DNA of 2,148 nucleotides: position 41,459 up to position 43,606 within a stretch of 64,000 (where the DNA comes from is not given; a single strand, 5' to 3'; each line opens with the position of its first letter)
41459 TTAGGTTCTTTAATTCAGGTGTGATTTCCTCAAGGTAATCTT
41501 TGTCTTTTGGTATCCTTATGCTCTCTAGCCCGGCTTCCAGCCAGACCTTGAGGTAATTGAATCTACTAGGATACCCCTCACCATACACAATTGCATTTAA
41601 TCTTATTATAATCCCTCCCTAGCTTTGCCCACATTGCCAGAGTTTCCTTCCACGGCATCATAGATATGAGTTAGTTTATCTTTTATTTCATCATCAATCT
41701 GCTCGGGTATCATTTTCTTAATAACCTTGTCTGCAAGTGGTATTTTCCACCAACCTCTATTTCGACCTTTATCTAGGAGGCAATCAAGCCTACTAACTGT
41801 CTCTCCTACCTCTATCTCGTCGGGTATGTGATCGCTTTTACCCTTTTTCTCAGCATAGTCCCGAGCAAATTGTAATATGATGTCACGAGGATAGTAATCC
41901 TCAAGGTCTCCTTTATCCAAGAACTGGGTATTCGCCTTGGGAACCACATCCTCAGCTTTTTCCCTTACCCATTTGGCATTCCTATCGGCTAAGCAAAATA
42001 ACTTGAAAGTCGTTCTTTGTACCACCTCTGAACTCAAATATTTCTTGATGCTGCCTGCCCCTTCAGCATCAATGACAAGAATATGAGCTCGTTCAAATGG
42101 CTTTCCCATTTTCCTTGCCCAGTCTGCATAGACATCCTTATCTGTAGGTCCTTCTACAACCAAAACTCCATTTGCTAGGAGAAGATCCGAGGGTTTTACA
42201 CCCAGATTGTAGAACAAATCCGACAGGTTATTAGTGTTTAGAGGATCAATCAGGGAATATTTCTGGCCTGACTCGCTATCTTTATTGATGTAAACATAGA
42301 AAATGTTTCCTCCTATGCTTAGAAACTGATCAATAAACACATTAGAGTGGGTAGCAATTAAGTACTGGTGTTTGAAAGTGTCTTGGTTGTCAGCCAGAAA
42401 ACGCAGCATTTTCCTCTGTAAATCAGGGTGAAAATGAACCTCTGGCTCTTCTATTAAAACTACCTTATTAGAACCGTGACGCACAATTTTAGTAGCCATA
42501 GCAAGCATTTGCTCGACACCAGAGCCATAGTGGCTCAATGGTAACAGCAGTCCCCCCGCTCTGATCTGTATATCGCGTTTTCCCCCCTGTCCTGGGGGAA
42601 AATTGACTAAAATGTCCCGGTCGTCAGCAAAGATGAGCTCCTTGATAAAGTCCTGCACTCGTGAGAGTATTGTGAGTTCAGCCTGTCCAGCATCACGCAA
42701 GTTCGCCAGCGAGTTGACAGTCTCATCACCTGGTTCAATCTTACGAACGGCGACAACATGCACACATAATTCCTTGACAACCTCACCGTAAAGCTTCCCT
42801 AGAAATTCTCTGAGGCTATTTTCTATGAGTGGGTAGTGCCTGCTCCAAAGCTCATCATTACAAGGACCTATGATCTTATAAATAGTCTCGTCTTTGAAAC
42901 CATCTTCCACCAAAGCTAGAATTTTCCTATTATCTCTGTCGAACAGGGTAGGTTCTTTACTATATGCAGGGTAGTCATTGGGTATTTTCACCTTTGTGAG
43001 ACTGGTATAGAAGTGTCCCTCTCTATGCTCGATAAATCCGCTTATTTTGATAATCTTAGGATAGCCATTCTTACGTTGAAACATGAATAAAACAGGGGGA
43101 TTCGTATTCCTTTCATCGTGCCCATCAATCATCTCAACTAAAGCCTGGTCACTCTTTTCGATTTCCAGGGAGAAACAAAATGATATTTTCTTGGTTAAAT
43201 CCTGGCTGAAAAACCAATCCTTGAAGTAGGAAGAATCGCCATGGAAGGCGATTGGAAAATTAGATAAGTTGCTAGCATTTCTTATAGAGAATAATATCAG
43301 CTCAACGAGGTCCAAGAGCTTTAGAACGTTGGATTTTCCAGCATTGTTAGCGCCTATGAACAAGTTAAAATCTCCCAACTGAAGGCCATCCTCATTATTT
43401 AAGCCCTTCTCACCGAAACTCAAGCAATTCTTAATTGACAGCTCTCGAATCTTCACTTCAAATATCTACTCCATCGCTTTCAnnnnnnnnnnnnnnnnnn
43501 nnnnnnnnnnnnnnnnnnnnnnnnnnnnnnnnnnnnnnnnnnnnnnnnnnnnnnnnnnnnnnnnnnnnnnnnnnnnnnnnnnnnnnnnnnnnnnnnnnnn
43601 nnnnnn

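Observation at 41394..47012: Four-gene candidate defence operon: RadC-N HhH protein, MmeI-like methyltransferase fusion, OLD-family ATPase/Toprim nuclease and a small ORF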

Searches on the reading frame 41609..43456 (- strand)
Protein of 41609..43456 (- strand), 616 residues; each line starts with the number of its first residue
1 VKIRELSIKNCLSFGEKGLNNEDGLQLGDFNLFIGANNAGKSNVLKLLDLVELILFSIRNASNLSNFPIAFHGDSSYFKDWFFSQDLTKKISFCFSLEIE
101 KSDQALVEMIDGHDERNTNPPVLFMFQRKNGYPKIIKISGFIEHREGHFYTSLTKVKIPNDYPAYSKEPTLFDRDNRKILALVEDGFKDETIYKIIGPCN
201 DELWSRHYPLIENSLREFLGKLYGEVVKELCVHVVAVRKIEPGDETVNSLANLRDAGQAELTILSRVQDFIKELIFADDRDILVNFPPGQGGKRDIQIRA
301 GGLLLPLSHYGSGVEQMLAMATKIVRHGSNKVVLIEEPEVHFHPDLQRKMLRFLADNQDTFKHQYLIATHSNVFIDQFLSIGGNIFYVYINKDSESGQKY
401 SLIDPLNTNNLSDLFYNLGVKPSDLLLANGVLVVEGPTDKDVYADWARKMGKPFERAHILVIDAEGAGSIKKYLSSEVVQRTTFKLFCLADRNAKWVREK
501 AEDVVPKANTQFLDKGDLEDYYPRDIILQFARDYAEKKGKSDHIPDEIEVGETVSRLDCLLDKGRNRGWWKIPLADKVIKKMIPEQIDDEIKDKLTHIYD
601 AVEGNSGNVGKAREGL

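Call 4: search_protein_families(library=pfam, proteins=[window:41609-43456:-], max_evalue=0.01)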
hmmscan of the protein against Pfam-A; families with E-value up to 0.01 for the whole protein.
window:41609-43456:- (616 aa): 3 families
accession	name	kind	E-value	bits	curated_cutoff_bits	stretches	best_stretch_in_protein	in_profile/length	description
PF13175.12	AAA_15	-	3.5e-22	80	32.1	2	239-375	242-374/374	AAA ATPase domain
PF13304.12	AAA_21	-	2.8e-18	67.5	27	2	266-376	185-304/304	AAA domain, putative AbiEii toxin, Type IV TA system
PF20469.4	OLD-like_TOPRIM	-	1.8e-07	32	23.2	1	426-475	1-51/67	Overcoming lysogenization defect protein-like, TOPRIM domain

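Call 5: search_protein_families(library=padloc, proteins=[window:41609-43456:-], max_evalue=0.01)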
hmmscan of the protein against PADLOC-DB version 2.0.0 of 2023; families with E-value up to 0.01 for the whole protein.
window:41609-43456:- (616 aa): 137 families (the best 25 are shown)
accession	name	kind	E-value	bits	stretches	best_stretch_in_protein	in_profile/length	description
PDLC02980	AriA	-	3.2e-22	77.8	1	30-376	1-304/304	-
PDLC02979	AriA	-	9e-22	76.4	1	1-375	1-373/373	-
PDLC02358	Old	-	4.3e-21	73.3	2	319-509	273-464/578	Old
PDLC00069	GajA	-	8.2e-20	68.8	2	332-521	337-531/687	AAA ATPase domain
PDLC00066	GajA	-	2.4e-19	67.3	1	331-473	278-415/567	AAA ATPase domain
PDLC02915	ATPase-Toprim_I-B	-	3e-19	67.3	2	329-444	255-364/623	-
PDLC00077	GajA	-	7.2e-19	65.8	2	330-505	334-510/616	AAA ATPase domain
PDLC04177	HEC-01A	-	1.3e-18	65.2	2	250-385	224-350/393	-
PDLC00075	GajA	-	2e-18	64.2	1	307-524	246-455/536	AAA ATPase domain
PDLC00070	GajA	-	3.4e-18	63.6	1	331-466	292-425/596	AAA ATPase domain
PDLC03878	NsnB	-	5.6e-18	63.8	1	16-377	10-283/345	-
PDLC00096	GajA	-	9.1e-18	62.3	1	330-473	289-430/630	AAA ATPase domain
PDLC02335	AbiLi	-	3e-17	60.7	1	3-405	50-265/326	AbiLi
PDLC00080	GajA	-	3e-17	60.6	1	252-474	210-430/622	AAA ATPase domain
PDLC00099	GajA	-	3.3e-17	60.7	1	309-498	274-465/626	AAA ATPase domain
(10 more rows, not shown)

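Call 6: search_protein_families(library=ncbifam, proteins=[window:41609-43456:-], max_evalue=0.01)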
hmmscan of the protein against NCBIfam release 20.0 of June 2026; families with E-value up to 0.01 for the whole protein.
window:41609-43456:- (616 aa): 5 families
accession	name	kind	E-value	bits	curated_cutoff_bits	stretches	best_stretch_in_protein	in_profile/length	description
NF038234.1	retron_eff_Eco8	equivalog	5.6e-16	58.3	250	2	327-444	270-392/679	retron Eco8 family effector endonuclease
NF047739.1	antiphage_MADS3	equivalog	5.2e-07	29.2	420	0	25-100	18-92/427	methylation-associated defense system AAA family ATPase MAD3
TIGR04435.1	restrict_AAA_1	hypoth_equivalog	4.1e-06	25.8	300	1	316-374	404-469/568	restriction system-associated AAA family ATPase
NF041760.1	PtuA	equivalog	1.1e-05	24.5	500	1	331-373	378-418/524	retron Ec78 anti-phage system effector ATPase PtuA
TIGR02673.1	FtsE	equivalog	0.0076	15.9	264.85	0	312-377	140-202/214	cell division ATP-binding protein FtsE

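Call 7: find_homologous_proteins(query=window:41609-43456:-, max_evalue=0.00001)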
Query window:41609-43456:- (616 aa): 219 proteins with E <= 0.00001 among 8000 candidates; the best 120 are listed.
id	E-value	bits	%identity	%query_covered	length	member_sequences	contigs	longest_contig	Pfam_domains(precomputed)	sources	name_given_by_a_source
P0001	0.0e+0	1411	100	100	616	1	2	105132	PF20469.5,PF13175.13,PF13304.13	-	-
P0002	0.0e+0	1014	72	99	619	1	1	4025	PF20469.5,PF13175.13,PF13304.13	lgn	-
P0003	9.8e-297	1004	76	94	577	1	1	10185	PF20469.5,PF13175.13,PF13304.13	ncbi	-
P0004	1.2e-295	1000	73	98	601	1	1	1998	PF20469.5,PF13175.13,PF13304.13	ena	-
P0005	1.4e-289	980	72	98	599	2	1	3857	PF20469.5,PF13175.13,PF13304.13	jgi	-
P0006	3.3e-286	969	71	98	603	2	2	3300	PF20469.5,PF13175.13,PF13304.13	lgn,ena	-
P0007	1.2e-279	947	70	98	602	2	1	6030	PF20469.5,PF13175.13,PF13304.13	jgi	-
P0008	2.3e-275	933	69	98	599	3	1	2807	PF20469.5,PF13175.13,PF13304.13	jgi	-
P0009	1.1e-274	931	70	98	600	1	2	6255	PF20469.5,PF13175.13,PF13304.13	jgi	jgi:AAA15 family ATPase/GTPase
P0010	1.8e-274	930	69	98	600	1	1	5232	PF20469.5,PF13175.13,PF13304.13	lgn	-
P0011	4.1e-273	926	68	98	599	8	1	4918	PF20469.5,PF13175.13,PF13304.13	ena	-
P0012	1.8e-272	923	69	98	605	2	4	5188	PF20469.5,PF13175.13,PF13304.13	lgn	-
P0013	2.9e-270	916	69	98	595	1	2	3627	PF20469.5,PF13175.13,PF13304.13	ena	-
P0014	1.1e-260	884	70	94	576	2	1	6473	PF20469.5,PF13175.13,PF13304.13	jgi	jgi:predicted ATP-dependent endonuclease of OLD family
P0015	1.8e-260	884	66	98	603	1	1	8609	PF20469.5,PF13175.13,PF13304.13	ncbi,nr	ncbi:MAG: AAA family ATPase [Chloroflexota bacterium]|nr:AAA family ATPase [Chloroflexota bacterium]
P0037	1.4e-201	689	54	98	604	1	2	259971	PF20469.5,PF13175.13,PF13304.13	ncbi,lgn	-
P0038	4.7e-200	684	53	98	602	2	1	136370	PF20469.5,PF13175.13,PF13304.13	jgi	-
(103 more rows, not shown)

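Call 9: find_encoding_contigs(protein=P0003, flank=8000, max_places=2)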
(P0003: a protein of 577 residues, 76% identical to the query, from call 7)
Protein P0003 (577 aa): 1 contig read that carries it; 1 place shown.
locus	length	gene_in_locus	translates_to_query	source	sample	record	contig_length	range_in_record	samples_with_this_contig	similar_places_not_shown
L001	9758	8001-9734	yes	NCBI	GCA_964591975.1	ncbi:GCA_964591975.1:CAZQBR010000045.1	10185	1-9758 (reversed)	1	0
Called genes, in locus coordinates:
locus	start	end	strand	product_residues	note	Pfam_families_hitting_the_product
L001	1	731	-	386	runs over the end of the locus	?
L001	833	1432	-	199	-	PF00300:His_Phos_1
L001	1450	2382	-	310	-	PF16491:Peptidase_M48_N, PF05569:Peptidase_M56 (weak), PF01435:Peptidase_M48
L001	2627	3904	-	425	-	PF01595:CNNM, PF00571:CBS (weak), PF03471:CorC_HlyC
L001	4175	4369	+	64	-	PF09723:Zn_ribbon_8, PF24441:DUF7560 (faint)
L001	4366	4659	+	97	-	PF20582:UPF0758_N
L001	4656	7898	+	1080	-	PF02384:N6_Mtase, PF20473:MmeI_Mtase (faint), PF07669:Eco57I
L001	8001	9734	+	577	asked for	PF13175:AAA_15, PF13304:AAA_21, PF20469:OLD-like_TOPRIM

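Call 10: find_encoding_contigs(protein=P0037, flank=8000, max_places=2)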
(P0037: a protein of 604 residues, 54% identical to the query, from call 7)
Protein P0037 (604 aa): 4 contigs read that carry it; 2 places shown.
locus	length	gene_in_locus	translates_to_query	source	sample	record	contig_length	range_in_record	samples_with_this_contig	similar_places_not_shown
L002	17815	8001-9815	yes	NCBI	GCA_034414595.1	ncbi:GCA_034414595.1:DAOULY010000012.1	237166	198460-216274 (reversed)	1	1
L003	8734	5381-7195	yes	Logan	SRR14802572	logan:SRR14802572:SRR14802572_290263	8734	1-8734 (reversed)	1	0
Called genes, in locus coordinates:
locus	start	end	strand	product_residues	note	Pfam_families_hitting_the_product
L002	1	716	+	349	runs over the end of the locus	PF01032:FecCD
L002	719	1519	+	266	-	PF02463:SMC_N (weak), PF00005:ABC_tran, PF13304:AAA_21 (faint)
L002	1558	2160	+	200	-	PF00881:Nitroreductase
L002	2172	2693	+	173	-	PF00156:Pribosyltran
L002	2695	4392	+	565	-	PF01979:Amidohydro_1, PF07969:Amidohydro_3 (faint), PF13382:Adenine_deam_C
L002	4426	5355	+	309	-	PF00005:ABC_tran, PF13304:AAA_21, PF13732:DrrA1-3_C (weak)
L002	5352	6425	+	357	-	PF12679:ABC2_membrane_2, PF12698:ABC2_membrane_3, PF01061:ABC2_membrane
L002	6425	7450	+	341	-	PF01008:IF-2B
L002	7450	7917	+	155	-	-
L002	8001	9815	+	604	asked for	PF13175:AAA_15, PF13304:AAA_21, PF20469:OLD-like_TOPRIM (faint)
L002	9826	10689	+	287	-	PF01048:PNP_UDP_1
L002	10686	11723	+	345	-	-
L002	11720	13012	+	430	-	PF00108:Thiolase_N, PF00109:ketoacyl-synt (weak), PF00108:Thiolase_N, PF02803:Thiolase_C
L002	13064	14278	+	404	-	PF00108:Thiolase_N, PF02803:Thiolase_C, PF22691:Thiolase_C_1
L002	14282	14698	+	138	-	PF12172:zf-ChsH2, PF01796:OB_ChsH2_C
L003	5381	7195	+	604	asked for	PF13175:AAA_15, PF13304:AAA_21, PF20469:OLD-like_TOPRIM (faint)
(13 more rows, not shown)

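Call 11: find_encoding_contigs(protein=P0038, flank=8000, max_places=2)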
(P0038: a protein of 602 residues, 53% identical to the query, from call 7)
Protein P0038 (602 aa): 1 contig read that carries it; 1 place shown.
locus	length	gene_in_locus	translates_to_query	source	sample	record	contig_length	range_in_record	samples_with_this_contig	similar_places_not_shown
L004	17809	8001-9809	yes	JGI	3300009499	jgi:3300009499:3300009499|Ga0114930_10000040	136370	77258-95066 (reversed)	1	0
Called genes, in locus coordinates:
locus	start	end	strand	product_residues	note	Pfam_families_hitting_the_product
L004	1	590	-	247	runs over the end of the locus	PF00378:ECH_1, PF16113:ECH_2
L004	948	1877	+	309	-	PF01497:Peripla_BP_2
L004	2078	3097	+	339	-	PF01032:FecCD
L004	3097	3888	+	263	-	PF00005:ABC_tran, PF02463:SMC_N (weak), PF13304:AAA_21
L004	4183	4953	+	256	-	PF01144:CoA_trans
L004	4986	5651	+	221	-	PF01144:CoA_trans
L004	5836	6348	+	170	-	PF00156:Pribosyltran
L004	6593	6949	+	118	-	PF01209:Ubie_methyltran, PF08241:Methyltransf_11, PF08242:Methyltransf_12, PF13649:Methyltransf_25, PF13847:Methyltransf_31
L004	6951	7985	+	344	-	PF01008:IF-2B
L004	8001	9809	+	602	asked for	PF13175:AAA_15, PF13304:AAA_21, PF20469:OLD-like_TOPRIM (weak)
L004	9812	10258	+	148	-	-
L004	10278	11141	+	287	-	PF01048:PNP_UDP_1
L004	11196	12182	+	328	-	-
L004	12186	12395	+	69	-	PF20095:DUF6485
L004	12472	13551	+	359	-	PF00248:Aldo_ket_red, PF13746:Fer4_18 (faint), PF13187:Fer4_9, PF13534:Fer4_17 (weak)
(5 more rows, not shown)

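Call 16: find_related_loci(query=A1, collection=metagenome_contigs, flank=8000)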
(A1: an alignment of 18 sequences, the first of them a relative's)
Query A1 (616 aa) in metagenome_contigs; peptide patterns used: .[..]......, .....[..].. (x = any residue, [..] = any of these).
140 stretches matched a pattern; 50 encode a relative of the query (tblastn E <= 1e-3); 50 distinct loci.
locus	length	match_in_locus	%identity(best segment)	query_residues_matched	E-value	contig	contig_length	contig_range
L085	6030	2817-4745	67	1-616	0e+0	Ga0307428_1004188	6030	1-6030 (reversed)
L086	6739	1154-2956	71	1-602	0e+0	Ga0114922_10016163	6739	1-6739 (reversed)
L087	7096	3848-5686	67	1-616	0e+0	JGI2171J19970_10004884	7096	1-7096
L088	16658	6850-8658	69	1-602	0e+0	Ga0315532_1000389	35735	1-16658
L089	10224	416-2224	69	1-602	0e+0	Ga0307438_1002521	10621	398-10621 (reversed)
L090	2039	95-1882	66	1-600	0e+0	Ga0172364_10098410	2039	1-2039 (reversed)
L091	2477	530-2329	65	1-600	0e+0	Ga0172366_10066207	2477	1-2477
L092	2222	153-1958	59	1-603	0e+0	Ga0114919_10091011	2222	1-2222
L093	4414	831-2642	55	1-601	0e+0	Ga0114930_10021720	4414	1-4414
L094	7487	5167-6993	55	1-602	0e+0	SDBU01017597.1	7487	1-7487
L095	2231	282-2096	55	1-602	0e+0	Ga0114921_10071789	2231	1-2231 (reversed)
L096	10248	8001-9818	54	1-602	0e+0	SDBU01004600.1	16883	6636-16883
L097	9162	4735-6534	52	1-602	0e+0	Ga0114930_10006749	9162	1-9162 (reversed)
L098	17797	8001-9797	53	1-602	0e+0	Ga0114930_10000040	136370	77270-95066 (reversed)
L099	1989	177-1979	54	1-602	0e+0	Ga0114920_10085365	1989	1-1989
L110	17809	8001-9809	69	1-602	0e+0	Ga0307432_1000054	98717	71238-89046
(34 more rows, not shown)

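Call 24: search_protein_families(library=pfam, proteins=[L088:1353-2588:+], max_evalue=0.001)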
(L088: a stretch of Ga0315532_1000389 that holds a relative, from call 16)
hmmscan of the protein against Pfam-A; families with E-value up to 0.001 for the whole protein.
L088:1353-2588:+ (411 aa): 1 family
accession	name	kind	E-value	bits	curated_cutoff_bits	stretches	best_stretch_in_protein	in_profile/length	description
PF02515.22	CoA_transf_3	-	1.2e-106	357.4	23.3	1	19-387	1-366/366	CoA-transferase family III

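Call 74: search_solved_structures(query=A1, max_evalue=0.001)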
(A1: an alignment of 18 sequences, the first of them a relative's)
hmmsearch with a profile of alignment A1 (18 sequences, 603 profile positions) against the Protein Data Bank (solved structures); distinct sequences matched with E-value up to 0.001: 5.
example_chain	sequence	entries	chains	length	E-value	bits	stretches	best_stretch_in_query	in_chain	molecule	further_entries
6p74_A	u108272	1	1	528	1.3e-11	47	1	217-473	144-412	Putative ATP-dependent endonuclease of the OLD family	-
8ux9_B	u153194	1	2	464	9.1e-07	31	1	246-384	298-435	AriA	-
8v45_A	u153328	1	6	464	9.2e-07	31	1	246-384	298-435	AriA antitoxin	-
23or_B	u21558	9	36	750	4.7e-06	28.7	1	1-52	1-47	Retron Eco8 OLD nuclease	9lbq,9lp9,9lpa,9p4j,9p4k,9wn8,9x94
8v46_A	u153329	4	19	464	6.9e-06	28.1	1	246-384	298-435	AriA antitoxin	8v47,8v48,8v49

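Call 80: search_protein_families(library=pfam, proteins=[L085:5036-6013:+], max_evalue=0.001)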
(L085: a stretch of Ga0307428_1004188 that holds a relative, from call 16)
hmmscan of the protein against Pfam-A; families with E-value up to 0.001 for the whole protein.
L085:5036-6013:+ (325 aa): 1 family
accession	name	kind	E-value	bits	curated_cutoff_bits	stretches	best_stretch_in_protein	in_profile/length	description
PF14487.12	DarT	-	9.1e-27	94.5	22.5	1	23-205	1-196/201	ssDNA thymidine ADP-ribosyltransferase, DarT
